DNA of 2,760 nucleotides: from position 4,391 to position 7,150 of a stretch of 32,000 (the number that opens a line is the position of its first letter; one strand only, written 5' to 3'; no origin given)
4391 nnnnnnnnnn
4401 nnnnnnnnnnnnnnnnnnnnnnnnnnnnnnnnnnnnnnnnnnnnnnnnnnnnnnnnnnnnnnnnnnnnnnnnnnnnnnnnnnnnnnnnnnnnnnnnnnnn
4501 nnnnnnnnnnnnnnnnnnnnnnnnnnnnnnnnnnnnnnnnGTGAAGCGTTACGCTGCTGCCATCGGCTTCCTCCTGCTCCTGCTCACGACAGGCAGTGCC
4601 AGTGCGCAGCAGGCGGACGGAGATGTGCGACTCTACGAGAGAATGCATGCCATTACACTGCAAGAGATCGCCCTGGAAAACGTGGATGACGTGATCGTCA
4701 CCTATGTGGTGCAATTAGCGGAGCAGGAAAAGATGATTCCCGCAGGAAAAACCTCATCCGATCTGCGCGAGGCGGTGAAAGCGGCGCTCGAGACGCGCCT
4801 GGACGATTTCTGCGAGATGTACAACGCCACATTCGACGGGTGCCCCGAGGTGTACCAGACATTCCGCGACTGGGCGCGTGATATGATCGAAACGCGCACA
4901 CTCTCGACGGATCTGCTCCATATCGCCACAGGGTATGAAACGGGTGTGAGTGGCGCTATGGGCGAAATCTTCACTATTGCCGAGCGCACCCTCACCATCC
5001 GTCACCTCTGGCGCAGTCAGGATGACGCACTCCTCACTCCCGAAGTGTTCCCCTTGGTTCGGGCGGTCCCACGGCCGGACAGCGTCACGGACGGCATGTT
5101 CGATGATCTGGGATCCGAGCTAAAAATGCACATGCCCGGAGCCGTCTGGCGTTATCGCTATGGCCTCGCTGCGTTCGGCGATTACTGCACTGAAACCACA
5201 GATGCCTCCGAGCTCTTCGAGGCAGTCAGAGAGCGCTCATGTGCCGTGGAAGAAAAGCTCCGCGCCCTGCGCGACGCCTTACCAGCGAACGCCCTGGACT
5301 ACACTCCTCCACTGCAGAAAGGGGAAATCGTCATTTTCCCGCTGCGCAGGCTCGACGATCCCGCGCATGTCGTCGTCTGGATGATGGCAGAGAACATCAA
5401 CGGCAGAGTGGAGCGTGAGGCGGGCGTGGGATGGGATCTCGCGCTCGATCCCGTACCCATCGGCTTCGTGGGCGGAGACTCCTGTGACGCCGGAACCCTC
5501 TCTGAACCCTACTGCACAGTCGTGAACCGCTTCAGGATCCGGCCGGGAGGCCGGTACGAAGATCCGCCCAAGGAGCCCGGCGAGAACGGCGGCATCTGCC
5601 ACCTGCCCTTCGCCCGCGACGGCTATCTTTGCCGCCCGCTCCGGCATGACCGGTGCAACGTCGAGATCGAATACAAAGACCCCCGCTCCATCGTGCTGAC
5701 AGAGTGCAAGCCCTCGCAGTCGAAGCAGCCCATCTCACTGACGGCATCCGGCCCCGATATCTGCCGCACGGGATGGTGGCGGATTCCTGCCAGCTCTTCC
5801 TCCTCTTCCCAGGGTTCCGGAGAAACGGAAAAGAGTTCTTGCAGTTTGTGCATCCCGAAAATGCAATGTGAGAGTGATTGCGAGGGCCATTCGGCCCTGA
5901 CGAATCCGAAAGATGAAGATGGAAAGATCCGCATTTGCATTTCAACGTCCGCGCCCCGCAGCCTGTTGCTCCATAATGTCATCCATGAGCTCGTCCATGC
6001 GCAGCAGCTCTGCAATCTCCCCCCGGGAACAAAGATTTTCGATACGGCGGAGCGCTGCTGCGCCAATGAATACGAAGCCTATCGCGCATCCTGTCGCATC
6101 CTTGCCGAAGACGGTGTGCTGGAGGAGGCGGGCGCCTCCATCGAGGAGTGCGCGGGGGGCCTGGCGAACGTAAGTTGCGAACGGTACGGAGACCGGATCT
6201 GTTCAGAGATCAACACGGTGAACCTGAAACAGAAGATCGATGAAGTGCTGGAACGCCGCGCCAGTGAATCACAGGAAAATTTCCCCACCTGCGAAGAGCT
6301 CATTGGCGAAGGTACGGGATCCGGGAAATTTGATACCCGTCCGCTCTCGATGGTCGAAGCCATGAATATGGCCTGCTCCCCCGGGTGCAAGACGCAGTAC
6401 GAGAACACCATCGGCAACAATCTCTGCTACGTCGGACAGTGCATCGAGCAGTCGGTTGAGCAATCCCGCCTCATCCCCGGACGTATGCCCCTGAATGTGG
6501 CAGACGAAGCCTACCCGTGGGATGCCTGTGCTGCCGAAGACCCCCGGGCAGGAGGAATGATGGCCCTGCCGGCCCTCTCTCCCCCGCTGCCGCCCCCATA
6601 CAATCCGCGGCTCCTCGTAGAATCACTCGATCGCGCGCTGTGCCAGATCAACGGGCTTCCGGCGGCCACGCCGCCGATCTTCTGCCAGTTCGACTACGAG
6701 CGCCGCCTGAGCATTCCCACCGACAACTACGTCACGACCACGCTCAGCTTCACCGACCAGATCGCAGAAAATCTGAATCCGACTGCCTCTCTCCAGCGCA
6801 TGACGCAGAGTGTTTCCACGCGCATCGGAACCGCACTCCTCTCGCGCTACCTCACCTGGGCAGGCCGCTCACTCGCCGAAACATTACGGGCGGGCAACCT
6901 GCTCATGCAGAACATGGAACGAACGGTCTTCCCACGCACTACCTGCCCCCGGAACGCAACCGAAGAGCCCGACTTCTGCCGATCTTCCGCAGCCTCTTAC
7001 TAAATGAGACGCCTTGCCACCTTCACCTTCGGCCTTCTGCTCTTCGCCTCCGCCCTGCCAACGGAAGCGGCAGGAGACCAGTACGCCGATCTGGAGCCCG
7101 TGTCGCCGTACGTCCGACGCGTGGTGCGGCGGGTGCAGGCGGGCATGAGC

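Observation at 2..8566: Five translationally coupled genes for cysteine-rich, signal-peptide-bearing proteins of no recognisable family: candidate undescribed extracellular or cell-surface system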

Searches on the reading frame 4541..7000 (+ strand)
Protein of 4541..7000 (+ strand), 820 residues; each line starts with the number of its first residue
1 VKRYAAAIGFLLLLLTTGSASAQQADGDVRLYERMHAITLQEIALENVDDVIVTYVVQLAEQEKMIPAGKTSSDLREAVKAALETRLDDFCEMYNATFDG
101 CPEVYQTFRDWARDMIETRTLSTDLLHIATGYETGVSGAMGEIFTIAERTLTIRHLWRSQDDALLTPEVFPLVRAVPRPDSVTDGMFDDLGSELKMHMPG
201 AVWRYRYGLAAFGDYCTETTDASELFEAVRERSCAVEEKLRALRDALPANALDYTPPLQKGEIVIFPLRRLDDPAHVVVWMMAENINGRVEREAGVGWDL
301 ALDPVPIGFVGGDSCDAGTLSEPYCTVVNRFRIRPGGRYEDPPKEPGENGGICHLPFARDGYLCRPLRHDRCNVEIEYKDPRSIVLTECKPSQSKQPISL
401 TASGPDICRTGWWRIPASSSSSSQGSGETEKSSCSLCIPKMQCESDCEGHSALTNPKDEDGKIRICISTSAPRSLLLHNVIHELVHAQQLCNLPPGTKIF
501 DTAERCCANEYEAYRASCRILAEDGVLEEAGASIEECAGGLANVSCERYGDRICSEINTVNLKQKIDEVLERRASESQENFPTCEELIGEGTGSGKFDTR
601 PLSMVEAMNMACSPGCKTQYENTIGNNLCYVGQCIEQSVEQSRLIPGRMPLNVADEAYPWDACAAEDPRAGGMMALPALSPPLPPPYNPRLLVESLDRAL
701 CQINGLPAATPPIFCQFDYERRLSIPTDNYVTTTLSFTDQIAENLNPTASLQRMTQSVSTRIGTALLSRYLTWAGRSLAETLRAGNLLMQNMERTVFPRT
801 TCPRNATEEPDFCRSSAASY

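Call 8: search_protein_families(library=pfam, proteins=[window:4541-7000:+], max_evalue=0.1)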
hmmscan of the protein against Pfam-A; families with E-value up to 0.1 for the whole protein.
window:4541-7000:+ (820 aa): 0 families

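Call 9: search_protein_families(library=ncbifam, proteins=[window:4541-7000:+], max_evalue=0.1)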
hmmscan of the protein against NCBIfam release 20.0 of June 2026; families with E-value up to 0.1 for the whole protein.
window:4541-7000:+ (820 aa): 0 families

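Call 11: search_solved_structures(query=window:4541-7000:+, max_evalue=10)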
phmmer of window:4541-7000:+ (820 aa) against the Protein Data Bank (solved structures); distinct sequences matched with E-value up to 10: 0.

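Call 13: find_homologous_proteins(query=window:4541-7000:+)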
Query window:4541-7000:+ (820 aa): 49 proteins with E <= 0.001 among 8000 candidates.
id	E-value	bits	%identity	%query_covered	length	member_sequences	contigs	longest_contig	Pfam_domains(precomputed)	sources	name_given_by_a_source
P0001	0.0e+0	1909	100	100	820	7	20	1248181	-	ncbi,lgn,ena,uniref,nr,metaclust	ncbi:MAG: hypothetical protein PeribacterA2_1005 [Candidatus Peribacter riflensis]|uniref:Uncharacte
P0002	0.0e+0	1308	69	96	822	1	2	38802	-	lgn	-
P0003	0.0e+0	1306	67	100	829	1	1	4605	-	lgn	-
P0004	0.0e+0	1274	66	100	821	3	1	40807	-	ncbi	-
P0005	0.0e+0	1269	66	100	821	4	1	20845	-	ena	-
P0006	0.0e+0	1266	65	100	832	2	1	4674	-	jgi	-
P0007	0.0e+0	1260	66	100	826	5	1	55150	-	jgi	-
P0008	0.0e+0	1251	65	100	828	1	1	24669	-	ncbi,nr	ncbi:MAG: hypothetical protein Q7S29_01665 [Candidatus Peribacter sp.]|nr:hypothetical protein [Cand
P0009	0.0e+0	1248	65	100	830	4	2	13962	-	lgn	-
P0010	0.0e+0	1245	65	100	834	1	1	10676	-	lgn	-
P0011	0.0e+0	1245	65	100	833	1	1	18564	-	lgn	-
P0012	0.0e+0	1243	64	99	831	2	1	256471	-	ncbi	ncbi:MAG: hypothetical protein ABIG34_01055 [Candidatus Peregrinibacteria bacterium]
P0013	0.0e+0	1237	64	100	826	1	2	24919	-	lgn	-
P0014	0.0e+0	1199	63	100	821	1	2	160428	-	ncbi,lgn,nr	ncbi:MAG: hypothetical protein PHX87_00380 [Candidatus Peribacteraceae bacterium]|nr:hypothetical pr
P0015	0.0e+0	1194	63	100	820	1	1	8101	-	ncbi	ncbi:MAG: hypothetical protein V1876_00405 [Candidatus Peregrinibacteria bacterium]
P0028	2.0e-115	405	34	96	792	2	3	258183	-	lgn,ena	-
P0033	4.1e-99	351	29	98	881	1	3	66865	-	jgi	-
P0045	5.9e-55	205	27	96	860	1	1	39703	-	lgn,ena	-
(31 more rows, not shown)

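Call 14: find_encoding_contigs(protein=P0001, flank=10000, max_places=2)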
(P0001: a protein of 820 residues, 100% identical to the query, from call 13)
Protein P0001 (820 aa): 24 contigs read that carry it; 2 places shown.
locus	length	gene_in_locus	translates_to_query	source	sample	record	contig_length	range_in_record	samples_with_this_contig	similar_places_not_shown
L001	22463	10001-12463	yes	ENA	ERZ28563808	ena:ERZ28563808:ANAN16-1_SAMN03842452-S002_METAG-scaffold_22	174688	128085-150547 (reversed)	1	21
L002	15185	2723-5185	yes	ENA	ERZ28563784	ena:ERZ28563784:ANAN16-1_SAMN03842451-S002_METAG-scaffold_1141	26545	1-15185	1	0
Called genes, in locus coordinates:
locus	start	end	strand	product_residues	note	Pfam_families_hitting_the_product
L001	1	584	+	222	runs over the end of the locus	PF00160:Pro_isomerase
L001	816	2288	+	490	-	PF00749:tRNA-synt_1c, PF19269:Anticodon_2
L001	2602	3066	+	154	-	-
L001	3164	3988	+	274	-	PF01565:FAD_binding_4, PF02873:MurB_C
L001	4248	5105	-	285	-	PF00436:SSB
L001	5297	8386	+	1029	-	-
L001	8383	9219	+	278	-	-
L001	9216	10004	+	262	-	-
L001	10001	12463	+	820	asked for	-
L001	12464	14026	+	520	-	-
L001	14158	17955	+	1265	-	PF02811:PHP, PF07733:DNA_pol3_alpha, PF17657:DNA_pol3_finger, PF14579:HHH_6, PF01336:tRNA_anti-codon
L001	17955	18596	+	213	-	PF01300:Sua5_yciO_yrdC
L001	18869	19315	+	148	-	PF22811:Zn_ribbon_NrdR, PF03477:ATP-cone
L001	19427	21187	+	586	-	PF01336:tRNA_anti-codon, PF00152:tRNA-synt_2, PF02938:GAD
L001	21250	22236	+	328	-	-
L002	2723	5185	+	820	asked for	-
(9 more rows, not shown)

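Call 18: find_encoding_contigs(protein=P0028, flank=10000, max_places=1)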
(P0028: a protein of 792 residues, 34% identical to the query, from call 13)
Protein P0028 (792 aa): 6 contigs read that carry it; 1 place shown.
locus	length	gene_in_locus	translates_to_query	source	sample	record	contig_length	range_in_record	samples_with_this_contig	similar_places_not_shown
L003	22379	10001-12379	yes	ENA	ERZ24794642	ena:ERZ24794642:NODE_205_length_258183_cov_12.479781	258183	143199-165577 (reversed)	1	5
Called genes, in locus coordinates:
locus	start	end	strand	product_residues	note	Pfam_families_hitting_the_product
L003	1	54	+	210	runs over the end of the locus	PF00160:Pro_isomerase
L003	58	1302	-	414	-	PF03331:LpxC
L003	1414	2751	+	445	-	PF00749:tRNA-synt_1c, PF19269:Anticodon_2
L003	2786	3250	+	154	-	-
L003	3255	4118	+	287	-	PF01565:FAD_binding_4, PF02873:MurB_C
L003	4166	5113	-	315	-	PF00436:SSB, PF01336:tRNA_anti-codon (faint), PF00436:SSB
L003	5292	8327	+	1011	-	-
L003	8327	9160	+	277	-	-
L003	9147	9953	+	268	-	-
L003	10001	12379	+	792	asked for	-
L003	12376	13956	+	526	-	-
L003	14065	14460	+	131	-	-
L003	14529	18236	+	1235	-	PF02811:PHP, PF07733:DNA_pol3_alpha, PF17657:DNA_pol3_finger, PF14579:HHH_6, PF01336:tRNA_anti-codon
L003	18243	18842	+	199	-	PF01300:Sua5_yciO_yrdC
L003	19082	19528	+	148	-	PF22811:Zn_ribbon_NrdR, PF03477:ATP-cone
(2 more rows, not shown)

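Call 19: find_encoding_contigs(protein=P0033, flank=10000, max_places=1)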
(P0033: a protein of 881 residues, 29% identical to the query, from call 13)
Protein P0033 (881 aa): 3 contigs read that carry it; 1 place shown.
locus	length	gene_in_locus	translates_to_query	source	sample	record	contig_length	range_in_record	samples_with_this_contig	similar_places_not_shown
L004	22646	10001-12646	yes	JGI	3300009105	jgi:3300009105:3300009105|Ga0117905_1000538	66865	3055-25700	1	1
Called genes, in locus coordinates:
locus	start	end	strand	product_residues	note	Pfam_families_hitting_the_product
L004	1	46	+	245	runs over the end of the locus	PF00160:Pro_isomerase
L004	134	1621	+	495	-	PF00749:tRNA-synt_1c, PF19269:Anticodon_2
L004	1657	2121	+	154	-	-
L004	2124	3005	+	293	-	PF01565:FAD_binding_4, PF02873:MurB_C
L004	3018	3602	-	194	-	-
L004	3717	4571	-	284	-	PF00436:SSB, PF01336:tRNA_anti-codon (faint), PF00436:SSB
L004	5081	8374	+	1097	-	-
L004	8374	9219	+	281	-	-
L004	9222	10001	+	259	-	-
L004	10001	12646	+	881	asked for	-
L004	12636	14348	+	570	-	-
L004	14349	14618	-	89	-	PF01022:HTH_5 (weak)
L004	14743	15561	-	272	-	-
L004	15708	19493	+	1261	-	PF02811:PHP, PF07733:DNA_pol3_alpha, PF17657:DNA_pol3_finger, PF14579:HHH_6, PF01336:tRNA_anti-codon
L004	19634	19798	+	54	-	-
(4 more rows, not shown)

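Call 20: find_encoding_contigs(protein=P0045, flank=10000, max_places=1)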
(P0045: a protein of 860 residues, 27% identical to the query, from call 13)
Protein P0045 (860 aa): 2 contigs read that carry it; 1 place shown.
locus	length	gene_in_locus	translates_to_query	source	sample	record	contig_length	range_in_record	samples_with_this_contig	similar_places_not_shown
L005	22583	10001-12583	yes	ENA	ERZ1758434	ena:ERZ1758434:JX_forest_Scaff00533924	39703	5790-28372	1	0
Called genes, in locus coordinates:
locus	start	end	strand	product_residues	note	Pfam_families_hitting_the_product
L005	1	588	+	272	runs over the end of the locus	PF00160:Pro_isomerase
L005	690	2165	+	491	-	PF00749:tRNA-synt_1c, PF19269:Anticodon_2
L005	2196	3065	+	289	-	PF01565:FAD_binding_4, PF02873:MurB_C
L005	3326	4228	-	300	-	PF00436:SSB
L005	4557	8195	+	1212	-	-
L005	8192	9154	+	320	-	-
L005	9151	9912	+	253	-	-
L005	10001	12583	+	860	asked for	-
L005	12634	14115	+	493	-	-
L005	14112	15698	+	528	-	PF25199:nSTAND_NTPase5 (faint), PF02463:SMC_N (faint), PF03193:RsgA_GTPase (faint), PF20720:nSTAND3 (faint), PF00005:ABC_tran, PF00931:NB-ARC (faint), PF00005:ABC_tran, PF13304:AAA_21 (weak), +5 more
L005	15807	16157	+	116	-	-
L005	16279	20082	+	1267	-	PF02811:PHP, PF07733:DNA_pol3_alpha, PF17657:DNA_pol3_finger, PF14579:HHH_6, PF01336:tRNA_anti-codon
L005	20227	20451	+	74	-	-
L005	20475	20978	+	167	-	-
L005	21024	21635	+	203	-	PF01300:Sua5_yciO_yrdC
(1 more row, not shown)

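Call 22: find_related_loci(query=A1, collection=genome_contigs, flank=10000)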
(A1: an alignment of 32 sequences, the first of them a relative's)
Query A1 (820 aa) in genome_contigs; peptide patterns used: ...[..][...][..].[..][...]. (x = any residue, [..] = any of these).
48 stretches matched a pattern; 39 encode a relative of the query (tblastn E <= 1e-3); 39 distinct loci.
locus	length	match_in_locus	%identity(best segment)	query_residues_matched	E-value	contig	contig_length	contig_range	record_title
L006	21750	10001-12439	67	1-813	0e+0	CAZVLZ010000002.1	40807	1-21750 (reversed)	MAG TPA_asm: uncultured Candidatus Peribacteria bacterium isolate SRP263991_co1_524 genome assembly, contig: NODE_1013_l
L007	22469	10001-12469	64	3-813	0e+0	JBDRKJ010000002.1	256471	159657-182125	MAG: Candidatus Peregrinibacteria bacterium isolate MEGAHIT-group-1.70 k141_5393788, whole genome shotgun sequence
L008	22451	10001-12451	65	1-813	0e+0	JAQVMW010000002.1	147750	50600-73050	MAG: Candidatus Peribacteraceae bacterium isolate STF1_142 NODE_119_length_147750_cov_5.115829_Sandtown_F1, whole genome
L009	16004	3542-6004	65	1-813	0e+0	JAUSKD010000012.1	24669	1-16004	MAG: Candidatus Peribacter sp. isolate E14_metabat.bin.351 E14_k141_280420, whole genome shotgun sequence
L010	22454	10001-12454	63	1-818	0e+0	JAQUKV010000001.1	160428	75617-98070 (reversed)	MAG: Candidatus Peribacteraceae bacterium isolate STD1_115 NODE_165_length_160428_cov_10.431470_Sandtown_D1, whole genom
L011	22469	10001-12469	64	3-813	0e+0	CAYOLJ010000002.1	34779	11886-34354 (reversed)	MAG TPA_asm: uncultured Candidatus Peribacteria bacterium isolate SRP178699_co1_637 genome assembly, contig: NODE_1237_l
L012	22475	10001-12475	58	3-816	0e+0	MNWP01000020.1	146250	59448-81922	MAG: Candidatus Peregrinibacteria bacterium CG1_02_54_53 cg1_0.2_scaffold_24_c, whole genome shotgun sequence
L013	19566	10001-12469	65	1-813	0e+0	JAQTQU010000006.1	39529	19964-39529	MAG: Candidatus Peribacteraceae bacterium isolate STB_147 NODE_2117_length_39529_cov_3.667783_Sandtown_B, whole genome s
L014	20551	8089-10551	35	1-804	5e-136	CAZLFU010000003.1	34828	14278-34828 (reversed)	MAG TPA_asm: uncultured Candidatus Peribacteria bacterium isolate SRP150892_co2_1 genome assembly, contig: NODE_1507_len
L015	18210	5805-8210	32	1-807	8e-120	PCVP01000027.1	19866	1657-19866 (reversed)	MAG: Candidatus Peregrinibacteria bacterium CG11_big_fil_rev_8_21_14_0_20_49_14 CG11_8_21_14_0.20_scaffold_1507_c, whole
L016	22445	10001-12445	31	1-814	5e-113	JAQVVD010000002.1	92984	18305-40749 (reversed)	MAG: Candidatus Peribacteraceae bacterium isolate STF1_71 NODE_375_length_92984_cov_5.338747_Sandtown_F1, whole genome s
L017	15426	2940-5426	32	20-806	3e-111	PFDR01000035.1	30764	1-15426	MAG: Candidatus Peregrinibacteria bacterium CG10_big_fil_rev_8_21_14_0_10_49_10 CG10_8_21_14_0.10_scaffold_1071_c, whole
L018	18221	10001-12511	31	1-820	1e-111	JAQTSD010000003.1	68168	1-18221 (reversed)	MAG: Candidatus Peribacteraceae bacterium isolate STB_179 NODE_831_length_68168_cov_3.863068_Sandtown_B, whole genome sh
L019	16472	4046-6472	32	1-807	7e-108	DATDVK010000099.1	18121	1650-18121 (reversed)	MAG TPA_asm: Candidatus Peribacteraceae bacterium isolate SMAG_U8082 k141_1491366, whole genome shotgun sequence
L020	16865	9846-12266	31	1-807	2e-107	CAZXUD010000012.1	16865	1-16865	MAG TPA_asm: uncultured Candidatus Peribacteria bacterium isolate binchicken_co105_49 genome assembly, contig: NODE_4284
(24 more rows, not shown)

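Call 31: search_solved_structures(query=A1, max_evalue=10)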
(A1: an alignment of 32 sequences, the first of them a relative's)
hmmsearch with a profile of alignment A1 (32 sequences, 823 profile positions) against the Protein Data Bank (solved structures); distinct sequences matched with E-value up to 10: 4.
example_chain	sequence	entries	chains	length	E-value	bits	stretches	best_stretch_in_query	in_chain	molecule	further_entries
6h3c_A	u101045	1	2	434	0.062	14.4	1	68-130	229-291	BRISC complex subunit Abraxas 2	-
2dnx_A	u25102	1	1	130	0.13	13.4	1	729-809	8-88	Syntaxin-12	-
6r8f_B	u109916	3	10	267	0.2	12.8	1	62-122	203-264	BRISC complex subunit Abraxas 2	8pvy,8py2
6k2d_A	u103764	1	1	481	0.58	11.2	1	42-105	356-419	Guanylate-binding protein 1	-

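Call 32: search_solved_structures(query=A2, max_evalue=10)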
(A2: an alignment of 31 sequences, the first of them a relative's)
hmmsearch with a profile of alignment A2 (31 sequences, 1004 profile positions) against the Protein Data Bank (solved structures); distinct sequences matched with E-value up to 10: 9.
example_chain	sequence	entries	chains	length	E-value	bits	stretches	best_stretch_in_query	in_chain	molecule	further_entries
4hxi_A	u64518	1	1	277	0.39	11.8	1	534-608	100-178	Kelch-like protein 3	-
3s84_A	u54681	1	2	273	1.1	10.4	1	591-673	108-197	Apolipoprotein A-IV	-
3k1q_B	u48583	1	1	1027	1.2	10.2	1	776-848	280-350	VP3A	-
8fjk_C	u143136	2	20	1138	1.3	10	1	775-848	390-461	Major inner capsid protein VP3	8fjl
3k1q_C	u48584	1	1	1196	1.4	10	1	775-848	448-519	VP3B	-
3iyl_X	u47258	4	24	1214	1.4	9.9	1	775-848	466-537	VP3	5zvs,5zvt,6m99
6r84_A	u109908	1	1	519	2.3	9.2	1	595-663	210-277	ABC transporter ATP-binding protein ARB1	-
5jsb_B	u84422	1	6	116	2.8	9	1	584-673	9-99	Mcl-1 inhibitor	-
5jsn_B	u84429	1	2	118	9.8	7.2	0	585-674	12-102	Bcl2 inhibitor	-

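Call 33: search_solved_structures(query=A3, max_evalue=10)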
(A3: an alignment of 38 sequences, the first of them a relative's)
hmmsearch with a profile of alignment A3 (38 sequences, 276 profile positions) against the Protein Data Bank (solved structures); distinct sequences matched with E-value up to 10: 5.
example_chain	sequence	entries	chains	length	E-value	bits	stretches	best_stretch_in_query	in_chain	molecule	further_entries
3lhc_A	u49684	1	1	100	0.48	12.8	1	141-209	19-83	Cyanovirin-N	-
2kmw_A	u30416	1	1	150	0.77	12.1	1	50-115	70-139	Uncharacterized protein At3g03773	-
4em8_A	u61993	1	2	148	0.83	12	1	9-76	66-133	Ribose 5-phosphate isomerase B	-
5maw_E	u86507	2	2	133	1.1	11.6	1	155-229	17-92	Flagellar protein FliS | Flagellar secretion chaperone FliS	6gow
1vh6_A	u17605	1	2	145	1.4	11.3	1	155-229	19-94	Flagellar protein fliS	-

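Call 34: search_solved_structures(query=A4, max_evalue=10)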
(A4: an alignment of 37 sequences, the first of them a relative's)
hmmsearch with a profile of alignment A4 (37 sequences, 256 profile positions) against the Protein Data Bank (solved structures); distinct sequences matched with E-value up to 10: 2.
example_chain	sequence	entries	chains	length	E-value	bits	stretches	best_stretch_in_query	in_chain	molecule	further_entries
7bhy_A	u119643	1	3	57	0.45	13.1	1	164-205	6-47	Deoxyribonucleoside regulator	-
5crj_O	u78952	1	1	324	0.65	12.6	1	34-123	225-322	Transcription termination factor 1, mitochondrial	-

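Call 35: search_solved_structures(query=A5, max_evalue=10)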
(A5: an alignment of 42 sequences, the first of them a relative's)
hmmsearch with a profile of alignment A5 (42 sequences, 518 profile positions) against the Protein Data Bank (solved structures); distinct sequences matched with E-value up to 10: 6.
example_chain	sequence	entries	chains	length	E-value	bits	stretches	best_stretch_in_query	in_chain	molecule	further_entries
9rx5_D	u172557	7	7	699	0.16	14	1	74-124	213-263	UV radiation resistance associated protein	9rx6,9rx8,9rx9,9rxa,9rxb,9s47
7bl1_AAA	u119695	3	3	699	0.16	14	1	74-124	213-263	UV radiation resistance-associated gene protein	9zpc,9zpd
6emw_C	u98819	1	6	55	0.34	12.9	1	108-147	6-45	Class III stress response-related ATPase, AAA+ superfamily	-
6nxm_A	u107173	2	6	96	1.1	11.2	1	43-116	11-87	Design construct XAA_GVDQ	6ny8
6o0c_A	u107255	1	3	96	1.1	11.2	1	43-116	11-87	Design construct XAA_GVDQ mutant M4L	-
5cwm_A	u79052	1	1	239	5.9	8.8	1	350-488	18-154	Designed helical repeat protein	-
